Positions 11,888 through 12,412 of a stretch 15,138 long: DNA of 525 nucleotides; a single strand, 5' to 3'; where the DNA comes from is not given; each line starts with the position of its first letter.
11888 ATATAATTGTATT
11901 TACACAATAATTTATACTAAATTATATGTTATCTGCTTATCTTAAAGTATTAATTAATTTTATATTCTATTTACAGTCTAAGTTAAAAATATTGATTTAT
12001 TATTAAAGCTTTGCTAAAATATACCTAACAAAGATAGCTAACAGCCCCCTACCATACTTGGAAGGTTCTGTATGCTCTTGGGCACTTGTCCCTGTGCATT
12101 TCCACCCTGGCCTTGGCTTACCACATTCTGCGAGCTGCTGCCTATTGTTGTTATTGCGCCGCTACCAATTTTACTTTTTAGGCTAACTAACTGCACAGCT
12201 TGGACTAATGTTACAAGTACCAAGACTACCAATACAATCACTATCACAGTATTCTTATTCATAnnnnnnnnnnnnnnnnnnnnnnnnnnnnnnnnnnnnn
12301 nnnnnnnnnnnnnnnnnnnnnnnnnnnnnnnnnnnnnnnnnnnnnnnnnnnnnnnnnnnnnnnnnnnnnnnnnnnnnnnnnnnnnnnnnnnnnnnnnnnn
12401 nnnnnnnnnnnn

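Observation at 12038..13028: Two adjacent, translationally coupled genes end in the identical octapeptide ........-stop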

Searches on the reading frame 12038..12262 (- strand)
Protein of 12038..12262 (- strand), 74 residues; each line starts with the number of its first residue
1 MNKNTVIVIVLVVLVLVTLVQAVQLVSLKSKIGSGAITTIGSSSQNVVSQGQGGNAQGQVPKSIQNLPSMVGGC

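Call 3: search_protein_families(library=pfam, proteins=[window:12038-12262:-], max_evalue=0.1)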
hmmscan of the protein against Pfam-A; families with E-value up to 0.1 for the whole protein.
window:12038-12262:- (74 aa): 0 families

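Call 4: search_protein_families(library=ncbifam, proteins=[window:12038-12262:-], max_evalue=0.1)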
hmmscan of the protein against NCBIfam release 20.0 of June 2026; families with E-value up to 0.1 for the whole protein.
window:12038-12262:- (74 aa): 2 families
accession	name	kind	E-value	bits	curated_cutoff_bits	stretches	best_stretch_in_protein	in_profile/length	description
NF002355.0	PRK01318.2-2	equivalog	0.0042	15.6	891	1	1-57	1-58/602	membrane protein insertase YidC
TIGR01673.1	holin_LLH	equivalog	0.029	14.8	34.75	1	4-61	6-68/108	phage holin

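Call 9: find_homologous_proteins(query=window:12038-12262:-, max_evalue=10)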
Query window:12038-12262:- (74 aa): 22 proteins with E <= 10 among 25 candidates.
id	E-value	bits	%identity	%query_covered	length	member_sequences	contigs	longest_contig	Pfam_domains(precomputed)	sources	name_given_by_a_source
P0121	1.7e-34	134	100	100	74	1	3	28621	-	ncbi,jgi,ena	-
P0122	5.8e-27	110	89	100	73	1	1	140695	-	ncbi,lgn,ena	-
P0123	2.2e-20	90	76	100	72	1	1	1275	-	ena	-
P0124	6.8e-20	88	76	100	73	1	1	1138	-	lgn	-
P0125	1.3e-18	84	73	100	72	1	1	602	-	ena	-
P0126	6.7e-18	82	72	100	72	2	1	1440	-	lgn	-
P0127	3.5e-17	80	69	100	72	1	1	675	-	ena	-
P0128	3.6e-14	70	66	100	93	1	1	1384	-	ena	-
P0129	5.6e-12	63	54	100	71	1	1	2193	-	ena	-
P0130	3.5e-11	61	50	68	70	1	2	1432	-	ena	-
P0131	3.9e-11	61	53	100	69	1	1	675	-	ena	-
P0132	2.2e-10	58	54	100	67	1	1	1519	-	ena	-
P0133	3.7e-10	57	55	100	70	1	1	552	-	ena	-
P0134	1.2e-9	56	58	100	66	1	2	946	-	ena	-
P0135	1.5e-9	56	50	100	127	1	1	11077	-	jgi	-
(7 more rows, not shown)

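Call 59: predict_structure(alignment_id=A2)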
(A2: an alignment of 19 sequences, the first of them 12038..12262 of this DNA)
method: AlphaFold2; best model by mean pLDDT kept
length: 74 residues; sequences in the alignment: 19
mean_pLDDT: 63.5   pTM: 0.33
mean pLDDT of the five models: 63.5, 62.0, 61.4, 61.3, 59.3
residues with pLDDT >= 90: 14; 70-90: 11; 50-70: 30; < 50: 19
segments of 3 or more residues with pLDDT < 50: 45-59
pLDDT, mean of each block of 10 residues (from residue 1): 87 91 72 56 44 41 57 54
secondary structure, 60 per line:
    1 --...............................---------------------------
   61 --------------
elements in order: H3-33
